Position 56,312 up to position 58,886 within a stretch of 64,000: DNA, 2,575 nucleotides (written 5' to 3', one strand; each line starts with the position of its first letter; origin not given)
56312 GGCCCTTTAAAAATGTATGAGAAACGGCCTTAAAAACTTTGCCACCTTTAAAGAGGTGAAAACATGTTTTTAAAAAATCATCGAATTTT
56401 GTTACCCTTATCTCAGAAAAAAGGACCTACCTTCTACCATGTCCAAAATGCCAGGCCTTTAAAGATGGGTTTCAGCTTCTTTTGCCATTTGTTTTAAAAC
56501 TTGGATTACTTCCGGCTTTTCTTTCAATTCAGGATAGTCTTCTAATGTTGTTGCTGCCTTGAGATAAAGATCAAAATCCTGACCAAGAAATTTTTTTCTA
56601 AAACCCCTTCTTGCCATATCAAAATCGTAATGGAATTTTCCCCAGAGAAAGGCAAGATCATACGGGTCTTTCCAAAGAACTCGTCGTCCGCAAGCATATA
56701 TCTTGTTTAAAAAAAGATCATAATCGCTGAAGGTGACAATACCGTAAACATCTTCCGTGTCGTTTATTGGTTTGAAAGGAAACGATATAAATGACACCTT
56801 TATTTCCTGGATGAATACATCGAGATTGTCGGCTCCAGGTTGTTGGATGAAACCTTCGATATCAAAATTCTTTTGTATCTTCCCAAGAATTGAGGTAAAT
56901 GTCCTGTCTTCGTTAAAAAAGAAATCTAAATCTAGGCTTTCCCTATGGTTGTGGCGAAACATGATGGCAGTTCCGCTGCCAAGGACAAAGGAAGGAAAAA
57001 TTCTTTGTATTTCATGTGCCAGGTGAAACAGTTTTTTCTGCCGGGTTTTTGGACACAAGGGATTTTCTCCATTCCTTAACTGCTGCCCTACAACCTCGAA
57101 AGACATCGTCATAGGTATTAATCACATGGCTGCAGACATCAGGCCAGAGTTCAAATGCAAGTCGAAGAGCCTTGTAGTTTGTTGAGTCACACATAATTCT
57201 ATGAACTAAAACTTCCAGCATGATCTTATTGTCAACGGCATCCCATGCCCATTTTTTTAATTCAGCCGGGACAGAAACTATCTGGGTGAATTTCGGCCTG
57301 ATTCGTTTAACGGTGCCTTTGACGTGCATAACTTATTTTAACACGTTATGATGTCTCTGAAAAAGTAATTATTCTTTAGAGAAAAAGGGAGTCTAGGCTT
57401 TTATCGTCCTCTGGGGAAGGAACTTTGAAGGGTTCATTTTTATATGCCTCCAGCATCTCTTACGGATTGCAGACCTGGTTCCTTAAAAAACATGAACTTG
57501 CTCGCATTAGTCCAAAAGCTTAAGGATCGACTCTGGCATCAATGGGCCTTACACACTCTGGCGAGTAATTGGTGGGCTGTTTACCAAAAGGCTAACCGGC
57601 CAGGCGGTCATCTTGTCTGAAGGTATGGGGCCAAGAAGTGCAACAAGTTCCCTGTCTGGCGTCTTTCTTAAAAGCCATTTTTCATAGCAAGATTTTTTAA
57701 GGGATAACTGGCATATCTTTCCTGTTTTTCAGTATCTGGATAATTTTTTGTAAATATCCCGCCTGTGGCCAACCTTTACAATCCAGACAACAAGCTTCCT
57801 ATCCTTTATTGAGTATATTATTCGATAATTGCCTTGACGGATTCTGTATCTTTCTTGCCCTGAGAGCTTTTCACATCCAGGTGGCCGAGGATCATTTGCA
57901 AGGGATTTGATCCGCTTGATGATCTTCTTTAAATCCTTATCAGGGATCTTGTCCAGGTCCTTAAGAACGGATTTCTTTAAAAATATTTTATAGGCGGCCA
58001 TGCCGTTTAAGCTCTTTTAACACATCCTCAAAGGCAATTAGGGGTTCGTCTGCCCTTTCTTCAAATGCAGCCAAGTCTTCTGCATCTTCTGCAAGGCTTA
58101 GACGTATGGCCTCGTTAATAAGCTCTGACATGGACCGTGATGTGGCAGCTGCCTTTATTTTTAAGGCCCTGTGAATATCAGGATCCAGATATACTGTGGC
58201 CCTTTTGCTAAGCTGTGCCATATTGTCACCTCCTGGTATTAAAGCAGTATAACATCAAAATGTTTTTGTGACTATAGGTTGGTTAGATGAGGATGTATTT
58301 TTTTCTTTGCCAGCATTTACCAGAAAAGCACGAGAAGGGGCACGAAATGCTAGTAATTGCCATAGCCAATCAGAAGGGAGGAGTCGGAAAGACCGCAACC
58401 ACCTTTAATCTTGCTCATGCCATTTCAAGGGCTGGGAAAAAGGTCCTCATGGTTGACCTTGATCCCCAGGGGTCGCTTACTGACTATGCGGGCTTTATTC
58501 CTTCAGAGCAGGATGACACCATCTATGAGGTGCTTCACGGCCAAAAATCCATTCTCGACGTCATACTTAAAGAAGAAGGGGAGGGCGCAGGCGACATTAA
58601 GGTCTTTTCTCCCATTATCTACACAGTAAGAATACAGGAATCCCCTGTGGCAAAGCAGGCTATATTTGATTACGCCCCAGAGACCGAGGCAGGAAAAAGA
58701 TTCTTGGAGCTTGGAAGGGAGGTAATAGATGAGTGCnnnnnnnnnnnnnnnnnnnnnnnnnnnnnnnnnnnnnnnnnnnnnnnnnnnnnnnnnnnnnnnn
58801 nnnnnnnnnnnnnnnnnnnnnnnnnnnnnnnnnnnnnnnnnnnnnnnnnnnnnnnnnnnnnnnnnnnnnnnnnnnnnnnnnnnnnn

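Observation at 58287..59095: Crippled type Ib-like partition cassette: truncated ParA, RHH protein, and 9 helically phased CTGGCA iterons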

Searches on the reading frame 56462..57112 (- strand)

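Call 8: search_protein_families(library=pfam, proteins=[window:56462-57112:-], max_evalue=0.1)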
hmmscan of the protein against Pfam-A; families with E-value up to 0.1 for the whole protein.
window:56462-57112:- (217 aa): 1 family
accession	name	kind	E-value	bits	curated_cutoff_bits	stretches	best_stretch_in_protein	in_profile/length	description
PF08843.17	AbiEii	-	1e-07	32.6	22.5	1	39-186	12-199/238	Nucleotidyl transferase AbiEii toxin, Type IV TA system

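Call 81: search_protein_families(library=padloc, proteins=[window:56462-57112:-], max_evalue=0.001)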
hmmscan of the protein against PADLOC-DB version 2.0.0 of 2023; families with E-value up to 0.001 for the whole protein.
window:56462-57112:- (217 aa): 3 families
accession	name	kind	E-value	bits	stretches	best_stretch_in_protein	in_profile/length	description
PDLC02307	AbiEii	-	5.9e-05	20.9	1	35-213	19-199/219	AbiEii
PDLC02298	AbiEii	-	5.9e-05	20.6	0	43-89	29-75/220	AbiEii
PDLC02328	AbiEii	-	0.00033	18.6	0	121-165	106-150/203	AbiEii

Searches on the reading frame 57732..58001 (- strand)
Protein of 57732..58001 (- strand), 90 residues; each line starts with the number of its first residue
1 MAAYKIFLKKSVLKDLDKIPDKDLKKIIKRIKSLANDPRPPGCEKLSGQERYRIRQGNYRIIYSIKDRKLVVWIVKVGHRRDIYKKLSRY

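Call 8: search_protein_families(library=pfam, proteins=[window:57732-58001:-], max_evalue=0.1)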
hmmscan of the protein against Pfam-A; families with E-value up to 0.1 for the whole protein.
window:57732-58001:- (90 aa): 4 families
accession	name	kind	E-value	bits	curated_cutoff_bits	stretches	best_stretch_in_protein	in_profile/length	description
PF05016.21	ParE_toxin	-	1.7e-14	54.6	23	1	7-84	2-89/89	ParE toxin of type II toxin-antitoxin system, parDE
PF15781.12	ParE-like_toxin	-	0.00032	21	28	1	9-87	4-86/87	ParE-like toxin of type II bacterial toxin-antitoxin system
PF05973.20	Gp49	-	0.028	14.9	23.9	1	14-72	1-65/90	Phage derived protein Gp49-like (DUF891)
PF23902.1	AAA_lid_PRS2_C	-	0.054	14.1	34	1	7-31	46-70/73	PRS2 AAA+ lid C-terminal domain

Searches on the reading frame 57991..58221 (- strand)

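Call 8: search_protein_families(library=pfam, proteins=[window:57991-58221:-], max_evalue=0.1)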
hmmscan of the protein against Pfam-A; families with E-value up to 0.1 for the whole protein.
window:57991-58221:- (77 aa): 11 families
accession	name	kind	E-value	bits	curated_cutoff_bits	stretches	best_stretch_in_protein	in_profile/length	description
PF20605.4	Antitox_RHH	-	1.5e-05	25.5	27.2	1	9-39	8-38/50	Antitoxin-like ribbon-helix-helix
PF22513.2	FitA-like_RHH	-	3.8e-05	24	27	1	12-36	8-32/39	Antitoxin FitA-like, ribbon-helix-helix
PF01402.27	RHH_1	-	5.5e-05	23.4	20.5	1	9-44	3-38/39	Ribbon-helix-helix protein, copG family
PF07878.17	RHH_5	-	6.1e-05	23.1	26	1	5-39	1-35/43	CopG-like RHH_1 or ribbon-helix-helix domain, RHH_5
PF22180.2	RH3_dom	-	0.00085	19.8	27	1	6-50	8-52/66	RH3 domain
PF07764.18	Omega_Repress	-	0.0016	19.1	33.3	1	9-43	24-58/59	Omega Transcriptional Repressor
PF21983.2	NikA-like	-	0.011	16.3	27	1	5-37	4-36/72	Mobilization protein NikA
PF05534.18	HicB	-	0.012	15.9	21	1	5-39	17-51/51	HicB family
PF19807.5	DUF6290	-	0.02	15.5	27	1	17-71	13-72/72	Family of unknown function (DUF6290)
PF12651.13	RHH_3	-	0.026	14.9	21.6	1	7-44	4-41/44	Ribbon-helix-helix domain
PF23807.1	RHH_10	-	0.095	13.4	27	0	10-37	28-55/84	Ribbon-helix-helix protein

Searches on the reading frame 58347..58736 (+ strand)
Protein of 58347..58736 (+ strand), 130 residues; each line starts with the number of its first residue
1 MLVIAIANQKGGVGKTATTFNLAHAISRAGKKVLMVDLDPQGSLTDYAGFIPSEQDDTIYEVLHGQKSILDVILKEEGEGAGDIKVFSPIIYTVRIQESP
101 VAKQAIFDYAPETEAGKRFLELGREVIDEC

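Call 8: search_protein_families(library=pfam, proteins=[window:58347-58736:+], max_evalue=0.1)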
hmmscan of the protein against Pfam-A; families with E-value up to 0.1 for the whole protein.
window:58347-58736:+ (130 aa): 13 families
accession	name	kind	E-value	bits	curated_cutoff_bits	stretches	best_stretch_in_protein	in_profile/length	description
PF13614.12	AAA_31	-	1.5e-23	84.1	27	1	3-79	3-79/177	AAA domain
PF01656.29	CbiA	-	1.2e-17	64.4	25.4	1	4-65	1-54/125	CobQ/CobB/MinD/ParA nucleotide binding domain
PF00142.24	Fer4_NifH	-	1.7e-11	44.6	25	1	9-72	7-68/271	4Fe-4S iron sulfur cluster binding proteins, NifH/frxC family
PF10609.15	ParA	-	3.1e-08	33.8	27.1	1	3-42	5-44/246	NUBPL iron-transfer P-loop NTPase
PF02374.21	ArsA_ATPase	-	2.4e-07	30.7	24.3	1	9-47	8-46/305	Anion-transporting ATPase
PF09140.17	MipZ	-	1.5e-06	28.2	20.7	1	3-47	2-47/262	ATPase MipZ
PF06564.18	CBP_BcsQ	-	1.1e-05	25.5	21.3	1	1-41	1-41/234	Cellulose biosynthesis protein BcsQ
PF00448.28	SRP54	-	0.01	15.9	22.7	1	12-39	11-38/196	SRP54-type protein, GTPase domain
PF01268.25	FTHFS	-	0.019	13.6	27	1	2-35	58-91/556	Formate--tetrahydrofolate ligase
PF07015.17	VirC1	-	0.034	13.9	24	1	1-47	1-47/231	VirC1 protein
PF03029.23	ATP_bind_1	-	0.068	13.4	27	1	12-48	6-42/240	Conserved hypothetical ATP binding protein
PF16575.11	CLP1_P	-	0.077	13.3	26.6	0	12-41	4-33/188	mRNA cleavage and polyadenylation factor CLP1 P-loop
PF05872.18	HerA_C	-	0.087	11.9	22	1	11-39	30-58/502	Helicase HerA-like C-terminal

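Call 9: search_protein_families(library=ncbifam, proteins=[window:58347-58736:+], max_evalue=1)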
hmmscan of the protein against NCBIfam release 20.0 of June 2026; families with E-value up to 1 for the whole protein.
window:58347-58736:+ (130 aa): 40 families (the best 25 are shown)
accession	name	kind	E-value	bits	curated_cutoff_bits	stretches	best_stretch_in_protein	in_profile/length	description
NF041546.1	ParA_partition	equivalog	2.8e-17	63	180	1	3-54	1-52/203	ParA family partition ATPase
TIGR03453.1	partition_RepA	equivalog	1.6e-14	53.6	348.45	1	3-74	106-183/387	plasmid partitioning protein RepA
TIGR03371.1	cellulose_yhjQ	equivalog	1e-10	41.5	157.85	1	1-49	1-49/246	cellulose biosynthesis protein BcsQ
TIGR01969.1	minD_arch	subfamily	1.7e-10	40.5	201.75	1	3-76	2-74/251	cell division ATPase MinD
NF009701.0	PRK13230.1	subfamily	2e-10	40.2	350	2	9-63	8-60/291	nitrogenase reductase-like protein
NF010443.0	PRK13869.1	subfamily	2.4e-10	39.8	446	1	3-54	123-174/405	plasmid-partitioning protein RepA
TIGR01287.1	nifH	equivalog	6.4e-09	35.5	394.35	1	9-66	7-62/275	nitrogenase iron protein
TIGR01968.1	minD_bact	equivalog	3.5e-08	33.1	212.9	1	3-39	3-39/261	septum site-determining protein MinD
NF047398.1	AAA_KGGVGR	domain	3.9e-08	33.8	90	1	3-39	4-40/190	KGGVGR-motif variant AAA ATPase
NF033200.1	F430_CfbC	exception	7.9e-08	32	402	1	9-45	7-43/260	Ni-sirohydrochlorin a,c-diamide reductive cyclase ATP-dependent reductase subunit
TIGR01281.1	DPOR_bchL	equivalog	8.4e-08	31.9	345.15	1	4-45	3-43/268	ferredoxin:protochlorophyllide reductase (ATP-dependent) iron-sulfur ATP-binding protein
NF010259.0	PRK13705.1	equivalog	1.1e-07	31.2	725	1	3-68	108-177/388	plasmid-partitioning protein SopA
NF041283.1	PrgP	equivalog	3e-07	30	400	1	3-47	4-49/297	ParA superfamily DNA segregation protein PrgP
TIGR01007.1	eps_fam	subfamily_domain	1.6e-06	27.8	108.05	1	3-74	19-89/204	polysaccharide biosynthesis tyrosine autokinase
TIGR00345.1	GET3_arsA_TRC40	subfamily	2.3e-06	27.4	135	1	10-47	5-42/299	TRC40/GET3/ArsA family transport-energizing ATPase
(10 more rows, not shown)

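Call 10: find_homologous_proteins(query=window:58347-58736:+)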
Query window:58347-58736:+ (130 aa): 5152 proteins with E <= 0.001 among 5234 candidates; the best 120 are listed.
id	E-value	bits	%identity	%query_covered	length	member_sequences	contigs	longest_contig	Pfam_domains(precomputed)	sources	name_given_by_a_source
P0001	8.7e-65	234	99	87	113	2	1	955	PF00142.25,PF10609.16,PF01656.30,PF13614.13,PF09140.18,PF06564.19,PF02374.22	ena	-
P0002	2.4e-25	107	79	51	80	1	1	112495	PF00142.25,PF10609.16,PF01656.30,PF13614.13,PF09140.18,PF06564.19,PF02374.22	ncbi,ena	-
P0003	1.6e-17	82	55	60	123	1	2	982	PF00142.25,PF10609.16,PF01656.30,PF13614.13,PF09140.18,PF06564.19,PF02374.22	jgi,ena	-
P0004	1.4e-16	79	55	57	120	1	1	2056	PF00142.25,PF10609.16,PF01656.30,PF13614.13,PF09140.18,PF02374.22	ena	-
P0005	1.7e-16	78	57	57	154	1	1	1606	PF00142.25,PF10609.16,PF01656.30,PF06949.17,PF13614.13,PF09140.18,PF02374.22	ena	-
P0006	1.9e-16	78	55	60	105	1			PF00142.25,PF10609.16,PF01656.30,PF13614.13,PF09140.18,PF06564.19,PF02374.22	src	-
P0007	2.6e-16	78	50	57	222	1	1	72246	PF00142.25,PF10609.16,PF01656.30,PF13614.13,PF09140.18,PF06564.19,PF02374.22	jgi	jgi:chromosome partitioning protein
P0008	3.7e-16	77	55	57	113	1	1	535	PF00142.25,PF10609.16,PF01656.30,PF13614.13,PF09140.18,PF02374.22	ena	-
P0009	9.3e-16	76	35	99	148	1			PF00142.25,PF10609.16,PF01656.30,PF13614.13,PF09140.18,PF06564.19,PF02374.22,PF13481.13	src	-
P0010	1.0e-15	76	64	34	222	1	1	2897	PF00142.25,PF10609.16,PF01656.30,PF13614.13,PF09140.18,PF06564.19,PF02374.22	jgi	jgi:chromosome partitioning protein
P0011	1.2e-15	76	56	54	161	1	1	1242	PF00142.25,PF10609.16,PF01656.30,PF13614.13,PF09140.18,PF06564.19,PF02374.22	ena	-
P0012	1.4e-15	75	64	34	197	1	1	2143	PF00142.25,PF10609.16,PF01656.30,PF13614.13,PF09140.18,PF06564.19,PF02374.22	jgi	jgi:chromosome partitioning protein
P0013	1.4e-15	75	57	57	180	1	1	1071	PF00142.25,PF10609.16,PF01656.30,PF13614.13,PF09140.18,PF06564.19,PF02374.22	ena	-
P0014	1.4e-15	75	51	60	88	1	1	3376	PF00142.25,PF10609.16,PF01656.30,PF13614.13,PF09140.18,PF02374.22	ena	-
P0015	2.0e-15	75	35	99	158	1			PF00142.25,PF10609.16,PF01656.30,PF13614.13,PF09140.18,PF06564.19,PF02374.22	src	-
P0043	3.7e-14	71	34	99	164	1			PF00142.25,PF10609.16,PF01656.30,PF13614.13,PF09140.18,PF02374.22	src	-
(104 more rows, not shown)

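Call 14: find_encoding_contigs(protein=P0002, flank=5000, max_places=4)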
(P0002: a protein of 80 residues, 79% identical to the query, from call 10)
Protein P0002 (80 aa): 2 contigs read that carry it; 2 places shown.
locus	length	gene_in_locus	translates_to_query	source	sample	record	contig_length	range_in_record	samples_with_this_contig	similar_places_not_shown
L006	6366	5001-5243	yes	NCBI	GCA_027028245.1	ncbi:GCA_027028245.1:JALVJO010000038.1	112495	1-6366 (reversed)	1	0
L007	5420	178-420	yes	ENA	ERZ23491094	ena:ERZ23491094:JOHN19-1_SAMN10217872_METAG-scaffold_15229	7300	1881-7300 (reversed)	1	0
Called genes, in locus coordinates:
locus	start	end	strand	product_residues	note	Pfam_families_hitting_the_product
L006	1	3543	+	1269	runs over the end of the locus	-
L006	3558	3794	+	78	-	-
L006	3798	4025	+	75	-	PF10049:DUF2283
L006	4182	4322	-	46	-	-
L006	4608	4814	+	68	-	-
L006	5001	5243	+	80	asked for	PF00142:Fer4_NifH (weak), PF02374:ArsA_ATPase, PF06564:CBP_BcsQ (weak), PF09140:MipZ (weak), PF10609:ParA, PF13614:AAA_31, PF01656:CbiA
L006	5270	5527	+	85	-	PF01527:HTH_Tnp_1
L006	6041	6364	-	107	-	?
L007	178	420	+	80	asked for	PF00142:Fer4_NifH (weak), PF02374:ArsA_ATPase, PF06564:CBP_BcsQ (weak), PF09140:MipZ (weak), PF10609:ParA, PF13614:AAA_31, PF01656:CbiA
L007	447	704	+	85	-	PF01527:HTH_Tnp_1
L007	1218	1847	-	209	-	-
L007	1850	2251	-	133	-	PF05168:HEPN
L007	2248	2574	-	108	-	PF01909:NTP_transf_2, PF18765:Polbeta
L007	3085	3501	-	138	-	PF01695:IstB_IS21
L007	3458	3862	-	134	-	PF01695:IstB_IS21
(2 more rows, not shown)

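Call 35: find_encoding_contigs(protein=P0001, flank=2000, max_places=4)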
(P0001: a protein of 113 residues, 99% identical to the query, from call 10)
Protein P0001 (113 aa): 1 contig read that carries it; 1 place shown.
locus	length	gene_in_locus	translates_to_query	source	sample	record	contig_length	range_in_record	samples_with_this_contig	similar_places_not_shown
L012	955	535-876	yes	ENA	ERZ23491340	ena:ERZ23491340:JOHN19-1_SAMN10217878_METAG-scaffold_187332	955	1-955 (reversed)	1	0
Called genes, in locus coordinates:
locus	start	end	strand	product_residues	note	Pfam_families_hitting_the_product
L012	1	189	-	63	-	?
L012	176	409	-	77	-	PF22180:RH3_dom, PF20605:Antitox_RHH (weak), PF01402:RHH_1 (weak)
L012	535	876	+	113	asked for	PF00142:Fer4_NifH, PF01656:CbiA, PF02374:ArsA_ATPase (weak), PF06564:CBP_BcsQ (weak), PF09140:MipZ (weak), PF10609:ParA, PF13614:AAA_31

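Call 81: search_protein_families(library=padloc, proteins=[window:58347-58736:+], max_evalue=0.001)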
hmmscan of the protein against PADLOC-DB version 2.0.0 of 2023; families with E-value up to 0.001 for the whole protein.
window:58347-58736:+ (130 aa): 2 families
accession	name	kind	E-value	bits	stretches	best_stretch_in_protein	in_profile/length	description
PDLC04559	PDC-M28B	-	5.4e-07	27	1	8-39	135-166/438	-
PDLC04560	PDC-M28B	-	2.2e-05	22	1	7-40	20-53/327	-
